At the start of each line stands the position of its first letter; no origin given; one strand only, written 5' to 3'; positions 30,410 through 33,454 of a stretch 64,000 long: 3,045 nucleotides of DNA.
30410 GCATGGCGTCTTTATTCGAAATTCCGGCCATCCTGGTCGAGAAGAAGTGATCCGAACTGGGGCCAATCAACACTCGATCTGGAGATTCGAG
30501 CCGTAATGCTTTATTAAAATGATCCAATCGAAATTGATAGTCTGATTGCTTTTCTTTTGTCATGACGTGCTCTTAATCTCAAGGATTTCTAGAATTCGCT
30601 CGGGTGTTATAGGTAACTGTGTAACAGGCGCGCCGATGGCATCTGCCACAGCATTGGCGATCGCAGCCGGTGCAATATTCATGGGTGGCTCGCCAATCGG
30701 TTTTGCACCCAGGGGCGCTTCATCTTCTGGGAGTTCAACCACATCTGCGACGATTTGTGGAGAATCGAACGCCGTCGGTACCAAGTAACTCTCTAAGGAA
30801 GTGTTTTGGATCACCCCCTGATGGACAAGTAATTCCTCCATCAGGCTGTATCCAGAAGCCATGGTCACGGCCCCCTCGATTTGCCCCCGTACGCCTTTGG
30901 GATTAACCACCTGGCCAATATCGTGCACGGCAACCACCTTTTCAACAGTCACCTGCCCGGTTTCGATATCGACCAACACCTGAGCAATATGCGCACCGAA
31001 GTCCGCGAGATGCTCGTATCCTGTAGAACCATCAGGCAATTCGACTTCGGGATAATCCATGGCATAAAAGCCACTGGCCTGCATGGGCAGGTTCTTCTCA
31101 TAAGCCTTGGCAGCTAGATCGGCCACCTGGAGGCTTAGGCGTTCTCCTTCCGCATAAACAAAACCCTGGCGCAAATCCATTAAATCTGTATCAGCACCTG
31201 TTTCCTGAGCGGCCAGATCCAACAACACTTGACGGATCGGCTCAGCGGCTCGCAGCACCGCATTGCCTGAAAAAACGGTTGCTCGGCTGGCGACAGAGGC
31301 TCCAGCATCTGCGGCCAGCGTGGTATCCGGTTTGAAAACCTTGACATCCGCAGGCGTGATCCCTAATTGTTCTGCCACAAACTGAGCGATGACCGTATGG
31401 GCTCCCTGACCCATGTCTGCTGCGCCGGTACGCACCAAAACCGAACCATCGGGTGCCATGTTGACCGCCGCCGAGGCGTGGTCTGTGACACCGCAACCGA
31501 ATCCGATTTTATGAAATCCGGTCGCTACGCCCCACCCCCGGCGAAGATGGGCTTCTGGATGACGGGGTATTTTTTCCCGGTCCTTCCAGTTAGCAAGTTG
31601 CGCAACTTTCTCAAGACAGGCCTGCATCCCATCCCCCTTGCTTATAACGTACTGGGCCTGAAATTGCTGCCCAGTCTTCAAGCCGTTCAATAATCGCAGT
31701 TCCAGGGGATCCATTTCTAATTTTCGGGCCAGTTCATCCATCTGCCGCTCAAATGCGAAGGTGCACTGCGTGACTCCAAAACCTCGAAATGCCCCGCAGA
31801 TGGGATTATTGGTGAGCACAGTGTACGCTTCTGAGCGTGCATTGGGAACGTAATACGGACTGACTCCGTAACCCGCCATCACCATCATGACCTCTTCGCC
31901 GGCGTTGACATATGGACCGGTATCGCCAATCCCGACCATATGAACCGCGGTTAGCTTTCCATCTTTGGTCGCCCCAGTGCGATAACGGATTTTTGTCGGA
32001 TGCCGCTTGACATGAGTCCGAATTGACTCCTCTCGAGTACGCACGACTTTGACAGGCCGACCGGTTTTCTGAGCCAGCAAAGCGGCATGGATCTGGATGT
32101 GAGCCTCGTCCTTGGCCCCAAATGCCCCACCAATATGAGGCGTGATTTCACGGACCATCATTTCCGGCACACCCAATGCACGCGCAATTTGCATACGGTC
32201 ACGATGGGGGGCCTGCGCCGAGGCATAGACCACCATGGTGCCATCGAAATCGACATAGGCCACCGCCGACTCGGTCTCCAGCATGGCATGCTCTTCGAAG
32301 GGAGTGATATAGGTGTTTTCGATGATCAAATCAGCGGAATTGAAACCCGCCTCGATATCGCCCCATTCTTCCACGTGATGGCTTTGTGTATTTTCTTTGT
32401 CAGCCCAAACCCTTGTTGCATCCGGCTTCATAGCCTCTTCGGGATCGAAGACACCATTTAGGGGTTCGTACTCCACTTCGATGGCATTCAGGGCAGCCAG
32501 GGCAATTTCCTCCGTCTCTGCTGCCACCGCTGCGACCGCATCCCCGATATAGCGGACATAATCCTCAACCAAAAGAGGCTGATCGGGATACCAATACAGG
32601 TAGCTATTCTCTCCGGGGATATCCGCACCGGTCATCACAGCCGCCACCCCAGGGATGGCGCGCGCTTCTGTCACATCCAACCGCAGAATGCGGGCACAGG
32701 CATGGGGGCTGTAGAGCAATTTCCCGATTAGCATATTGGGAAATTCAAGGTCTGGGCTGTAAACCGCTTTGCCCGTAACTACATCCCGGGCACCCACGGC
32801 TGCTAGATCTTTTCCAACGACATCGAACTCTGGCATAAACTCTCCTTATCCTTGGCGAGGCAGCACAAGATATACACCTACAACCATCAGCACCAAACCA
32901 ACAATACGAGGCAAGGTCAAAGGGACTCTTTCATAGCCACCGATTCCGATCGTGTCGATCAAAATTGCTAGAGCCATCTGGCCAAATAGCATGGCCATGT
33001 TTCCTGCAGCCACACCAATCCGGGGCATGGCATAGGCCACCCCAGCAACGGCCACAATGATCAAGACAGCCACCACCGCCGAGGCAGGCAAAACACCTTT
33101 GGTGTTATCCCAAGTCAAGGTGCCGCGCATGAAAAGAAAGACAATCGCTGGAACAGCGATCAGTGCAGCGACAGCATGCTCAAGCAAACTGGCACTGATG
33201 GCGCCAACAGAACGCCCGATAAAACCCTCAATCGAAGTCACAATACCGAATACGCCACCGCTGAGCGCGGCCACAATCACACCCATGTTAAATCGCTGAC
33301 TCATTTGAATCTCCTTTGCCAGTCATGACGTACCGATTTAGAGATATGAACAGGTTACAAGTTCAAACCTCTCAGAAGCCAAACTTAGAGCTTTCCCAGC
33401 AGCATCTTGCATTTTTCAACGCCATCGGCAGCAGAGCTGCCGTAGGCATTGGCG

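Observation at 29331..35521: A Mo-hydroxylase operon split by a corrinoid protein and a small transporter, ending in an ATGA-coupled URO-D-family methyltransferase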

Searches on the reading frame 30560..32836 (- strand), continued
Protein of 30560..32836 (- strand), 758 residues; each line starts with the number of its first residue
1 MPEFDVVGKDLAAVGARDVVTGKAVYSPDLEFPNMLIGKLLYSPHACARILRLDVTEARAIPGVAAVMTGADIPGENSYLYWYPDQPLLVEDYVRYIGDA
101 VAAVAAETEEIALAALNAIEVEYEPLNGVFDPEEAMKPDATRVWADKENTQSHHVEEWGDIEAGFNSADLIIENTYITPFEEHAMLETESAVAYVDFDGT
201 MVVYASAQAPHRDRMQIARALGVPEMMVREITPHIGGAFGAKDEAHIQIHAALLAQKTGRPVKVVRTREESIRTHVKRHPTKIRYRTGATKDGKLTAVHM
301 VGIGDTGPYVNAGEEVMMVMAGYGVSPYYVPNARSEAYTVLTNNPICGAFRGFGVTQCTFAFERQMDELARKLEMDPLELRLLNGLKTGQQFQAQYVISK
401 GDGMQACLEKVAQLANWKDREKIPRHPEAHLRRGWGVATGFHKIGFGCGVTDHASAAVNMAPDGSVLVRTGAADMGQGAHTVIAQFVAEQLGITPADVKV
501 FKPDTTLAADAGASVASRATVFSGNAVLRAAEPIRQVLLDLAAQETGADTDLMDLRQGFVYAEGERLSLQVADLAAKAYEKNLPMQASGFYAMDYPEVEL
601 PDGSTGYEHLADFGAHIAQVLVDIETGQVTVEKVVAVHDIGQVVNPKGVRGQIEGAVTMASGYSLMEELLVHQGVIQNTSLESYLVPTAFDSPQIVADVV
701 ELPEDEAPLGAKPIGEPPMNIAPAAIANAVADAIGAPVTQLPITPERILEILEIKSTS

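Call 40: search_solved_structures(query=window:30563-32836:-, max_evalue=1e-70, show_alignments=4)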
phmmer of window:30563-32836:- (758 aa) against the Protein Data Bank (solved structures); distinct sequences matched with E-value up to 1e-70: 10.
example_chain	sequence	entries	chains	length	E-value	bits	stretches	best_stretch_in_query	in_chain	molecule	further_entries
1rm6_A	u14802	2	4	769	3.5e-112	379.5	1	2-756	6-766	4-hydroxybenzoyl-CoA reductase alpha subunit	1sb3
3hrd_A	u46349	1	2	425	1.1e-96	328.3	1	3-413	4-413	Nicotinate dehydrogenase large molybdopterin subunit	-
8uem_A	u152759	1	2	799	3.9e-81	276.8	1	20-757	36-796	Carbon monoxide dehydrogenase (Large chain), CoxL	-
1jro_B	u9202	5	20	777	3.1e-77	264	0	7-385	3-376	xanthine dehydrogenase, chain B | XANTHINE DEHYDROGENASE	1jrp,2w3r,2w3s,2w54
2w55_B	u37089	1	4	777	4.5e-77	263.4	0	7-385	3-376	XANTHINE DEHYDROGENASE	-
1t3q_B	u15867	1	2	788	1.9e-73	251.4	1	19-752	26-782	quinoline 2-oxidoreductase large subunit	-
1dgj_A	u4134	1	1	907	2.8e-73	250.9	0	18-534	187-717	ALDEHYDE OXIDOREDUCTASE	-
7dqx_A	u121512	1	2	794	2.5e-71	244.4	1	8-749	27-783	6-hydroxypseudooxynicotine dehydrogenase complex subunit gamma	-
1zxi_B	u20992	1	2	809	4.2e-71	243.7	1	20-734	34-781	Carbon monoxide dehydrogenase large chain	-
1n5w_B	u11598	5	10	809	6e-71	243.2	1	20-734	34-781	Carbon monoxide dehydrogenase large chain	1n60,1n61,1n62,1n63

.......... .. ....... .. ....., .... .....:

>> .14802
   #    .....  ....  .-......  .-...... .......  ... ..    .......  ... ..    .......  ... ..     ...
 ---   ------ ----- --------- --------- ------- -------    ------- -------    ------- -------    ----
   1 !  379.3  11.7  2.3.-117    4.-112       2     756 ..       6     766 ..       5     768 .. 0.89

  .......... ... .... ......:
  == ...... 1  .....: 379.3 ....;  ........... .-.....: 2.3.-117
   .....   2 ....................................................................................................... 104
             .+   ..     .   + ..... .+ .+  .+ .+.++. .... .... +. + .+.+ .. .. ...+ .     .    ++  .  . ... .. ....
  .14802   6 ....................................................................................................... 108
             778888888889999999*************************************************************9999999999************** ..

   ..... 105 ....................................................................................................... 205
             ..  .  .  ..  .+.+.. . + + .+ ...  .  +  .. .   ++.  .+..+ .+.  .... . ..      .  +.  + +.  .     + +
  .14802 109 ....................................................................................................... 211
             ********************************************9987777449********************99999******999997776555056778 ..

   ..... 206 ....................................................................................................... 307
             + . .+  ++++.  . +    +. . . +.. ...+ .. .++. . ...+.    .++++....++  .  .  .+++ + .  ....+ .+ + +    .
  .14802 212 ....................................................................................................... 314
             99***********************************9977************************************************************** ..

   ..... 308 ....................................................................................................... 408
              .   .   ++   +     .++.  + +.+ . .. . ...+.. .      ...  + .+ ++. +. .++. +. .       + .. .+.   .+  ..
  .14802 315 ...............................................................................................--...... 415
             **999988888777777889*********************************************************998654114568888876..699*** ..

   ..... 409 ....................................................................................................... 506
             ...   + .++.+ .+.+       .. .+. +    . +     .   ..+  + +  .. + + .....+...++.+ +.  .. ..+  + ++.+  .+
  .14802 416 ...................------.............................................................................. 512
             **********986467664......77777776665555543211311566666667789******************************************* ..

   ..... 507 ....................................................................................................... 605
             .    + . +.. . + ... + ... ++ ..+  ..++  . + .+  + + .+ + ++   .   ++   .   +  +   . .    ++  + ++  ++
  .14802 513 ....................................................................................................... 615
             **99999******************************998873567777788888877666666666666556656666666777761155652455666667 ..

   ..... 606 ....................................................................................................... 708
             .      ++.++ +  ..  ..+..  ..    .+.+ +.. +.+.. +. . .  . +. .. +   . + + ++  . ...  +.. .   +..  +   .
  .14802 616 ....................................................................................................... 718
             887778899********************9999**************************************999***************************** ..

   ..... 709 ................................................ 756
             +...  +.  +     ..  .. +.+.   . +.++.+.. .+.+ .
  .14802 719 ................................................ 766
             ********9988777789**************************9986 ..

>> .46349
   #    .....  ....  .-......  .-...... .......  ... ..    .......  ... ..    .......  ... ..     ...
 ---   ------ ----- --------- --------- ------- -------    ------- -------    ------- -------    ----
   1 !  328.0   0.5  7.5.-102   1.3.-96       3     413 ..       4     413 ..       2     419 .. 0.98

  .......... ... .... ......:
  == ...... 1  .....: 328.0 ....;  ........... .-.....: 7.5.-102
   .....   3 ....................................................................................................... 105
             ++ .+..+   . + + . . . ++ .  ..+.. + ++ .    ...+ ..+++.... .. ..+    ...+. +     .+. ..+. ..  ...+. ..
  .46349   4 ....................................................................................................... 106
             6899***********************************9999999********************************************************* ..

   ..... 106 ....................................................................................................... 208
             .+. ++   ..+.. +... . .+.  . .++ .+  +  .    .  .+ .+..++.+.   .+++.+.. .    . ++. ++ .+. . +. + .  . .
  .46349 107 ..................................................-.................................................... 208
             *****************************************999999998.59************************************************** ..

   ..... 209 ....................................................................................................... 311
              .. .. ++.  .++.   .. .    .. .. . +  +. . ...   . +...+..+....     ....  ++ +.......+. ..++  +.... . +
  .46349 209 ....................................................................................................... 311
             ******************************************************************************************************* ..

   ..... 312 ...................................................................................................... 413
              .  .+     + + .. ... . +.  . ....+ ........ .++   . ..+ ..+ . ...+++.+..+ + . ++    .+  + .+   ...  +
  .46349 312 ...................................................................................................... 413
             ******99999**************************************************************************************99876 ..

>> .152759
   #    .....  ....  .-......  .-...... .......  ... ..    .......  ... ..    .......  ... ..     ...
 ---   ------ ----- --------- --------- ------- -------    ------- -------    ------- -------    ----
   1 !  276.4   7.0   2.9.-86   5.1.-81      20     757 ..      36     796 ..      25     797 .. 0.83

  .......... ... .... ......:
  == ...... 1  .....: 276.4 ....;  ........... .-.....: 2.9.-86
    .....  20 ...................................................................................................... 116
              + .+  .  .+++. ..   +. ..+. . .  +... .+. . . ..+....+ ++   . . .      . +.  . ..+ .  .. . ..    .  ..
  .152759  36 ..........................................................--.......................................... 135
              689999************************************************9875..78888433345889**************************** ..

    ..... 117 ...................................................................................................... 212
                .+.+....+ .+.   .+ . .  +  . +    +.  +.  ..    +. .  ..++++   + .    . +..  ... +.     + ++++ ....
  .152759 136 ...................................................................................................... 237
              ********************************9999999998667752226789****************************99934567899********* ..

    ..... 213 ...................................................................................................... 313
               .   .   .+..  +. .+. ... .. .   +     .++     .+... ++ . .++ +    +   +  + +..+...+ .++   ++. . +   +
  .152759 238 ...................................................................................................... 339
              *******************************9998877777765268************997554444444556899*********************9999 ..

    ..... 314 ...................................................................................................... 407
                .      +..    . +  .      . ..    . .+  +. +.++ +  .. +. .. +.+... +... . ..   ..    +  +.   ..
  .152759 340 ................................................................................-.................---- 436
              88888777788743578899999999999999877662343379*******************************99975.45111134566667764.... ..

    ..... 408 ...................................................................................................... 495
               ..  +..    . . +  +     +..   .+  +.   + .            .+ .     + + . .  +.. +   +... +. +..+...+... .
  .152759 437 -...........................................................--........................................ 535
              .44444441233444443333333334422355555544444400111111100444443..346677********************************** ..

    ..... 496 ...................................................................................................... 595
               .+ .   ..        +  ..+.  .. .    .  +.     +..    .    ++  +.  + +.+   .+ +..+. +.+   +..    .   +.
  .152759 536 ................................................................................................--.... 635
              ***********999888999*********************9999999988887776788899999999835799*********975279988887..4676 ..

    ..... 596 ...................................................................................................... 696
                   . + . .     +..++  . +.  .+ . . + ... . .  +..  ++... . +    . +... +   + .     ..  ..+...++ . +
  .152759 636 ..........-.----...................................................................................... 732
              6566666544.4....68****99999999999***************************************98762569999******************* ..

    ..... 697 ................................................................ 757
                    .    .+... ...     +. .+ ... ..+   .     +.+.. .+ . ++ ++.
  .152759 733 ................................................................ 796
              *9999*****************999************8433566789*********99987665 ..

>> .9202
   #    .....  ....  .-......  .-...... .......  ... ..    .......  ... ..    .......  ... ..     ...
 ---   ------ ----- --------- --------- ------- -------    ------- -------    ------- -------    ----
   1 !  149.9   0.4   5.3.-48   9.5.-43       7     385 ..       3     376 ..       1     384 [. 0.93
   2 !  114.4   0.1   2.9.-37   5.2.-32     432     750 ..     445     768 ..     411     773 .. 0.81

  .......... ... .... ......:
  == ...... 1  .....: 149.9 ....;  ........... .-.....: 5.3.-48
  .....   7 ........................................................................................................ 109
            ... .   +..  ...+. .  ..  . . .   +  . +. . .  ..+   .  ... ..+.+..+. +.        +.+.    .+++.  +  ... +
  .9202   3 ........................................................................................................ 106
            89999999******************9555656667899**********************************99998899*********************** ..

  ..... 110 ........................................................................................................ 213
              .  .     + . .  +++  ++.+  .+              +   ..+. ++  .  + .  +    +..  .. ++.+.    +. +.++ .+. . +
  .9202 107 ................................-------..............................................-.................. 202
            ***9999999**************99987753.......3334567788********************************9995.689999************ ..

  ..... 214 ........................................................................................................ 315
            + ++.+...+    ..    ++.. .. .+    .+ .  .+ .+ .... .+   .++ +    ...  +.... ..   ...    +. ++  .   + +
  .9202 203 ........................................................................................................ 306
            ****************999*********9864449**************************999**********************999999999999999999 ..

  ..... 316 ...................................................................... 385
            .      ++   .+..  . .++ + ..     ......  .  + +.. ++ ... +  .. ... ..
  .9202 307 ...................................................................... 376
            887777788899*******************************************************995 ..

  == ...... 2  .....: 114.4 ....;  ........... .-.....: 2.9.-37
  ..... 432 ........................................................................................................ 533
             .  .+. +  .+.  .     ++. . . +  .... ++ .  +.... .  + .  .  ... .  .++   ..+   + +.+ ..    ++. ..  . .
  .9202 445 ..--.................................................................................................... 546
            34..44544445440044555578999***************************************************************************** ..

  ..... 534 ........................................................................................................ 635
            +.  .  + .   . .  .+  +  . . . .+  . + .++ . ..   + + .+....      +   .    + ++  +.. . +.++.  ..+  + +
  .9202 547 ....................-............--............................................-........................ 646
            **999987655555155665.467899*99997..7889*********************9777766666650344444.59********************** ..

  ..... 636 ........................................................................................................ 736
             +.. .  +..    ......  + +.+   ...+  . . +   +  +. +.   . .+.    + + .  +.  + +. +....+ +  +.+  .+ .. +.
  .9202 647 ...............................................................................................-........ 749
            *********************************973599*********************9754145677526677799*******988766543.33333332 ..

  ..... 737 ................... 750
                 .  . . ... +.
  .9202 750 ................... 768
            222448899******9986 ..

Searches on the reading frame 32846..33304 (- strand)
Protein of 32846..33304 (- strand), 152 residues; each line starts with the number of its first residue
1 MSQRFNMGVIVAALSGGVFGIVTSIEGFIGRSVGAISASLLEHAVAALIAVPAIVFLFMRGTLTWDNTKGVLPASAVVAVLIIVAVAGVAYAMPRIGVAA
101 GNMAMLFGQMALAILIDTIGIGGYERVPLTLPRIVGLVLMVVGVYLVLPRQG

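Call 4: search_protein_families(library=pfam, proteins=[window:32846-33304:-])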
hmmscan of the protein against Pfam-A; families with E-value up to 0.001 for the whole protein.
window:32846-33304:- (152 aa): 1 family
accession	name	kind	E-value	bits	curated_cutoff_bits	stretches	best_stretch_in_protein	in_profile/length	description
PF04657.19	DMT_YdcZ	-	5.1e-17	62.9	24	1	9-146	3-140/140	Putative inner membrane exporter, YdcZ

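Call 25: search_protein_families(library=ncbifam, proteins=[window:32846-33304:-], max_evalue=0.00001)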
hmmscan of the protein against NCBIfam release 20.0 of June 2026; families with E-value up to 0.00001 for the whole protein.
window:32846-33304:- (152 aa): 0 families
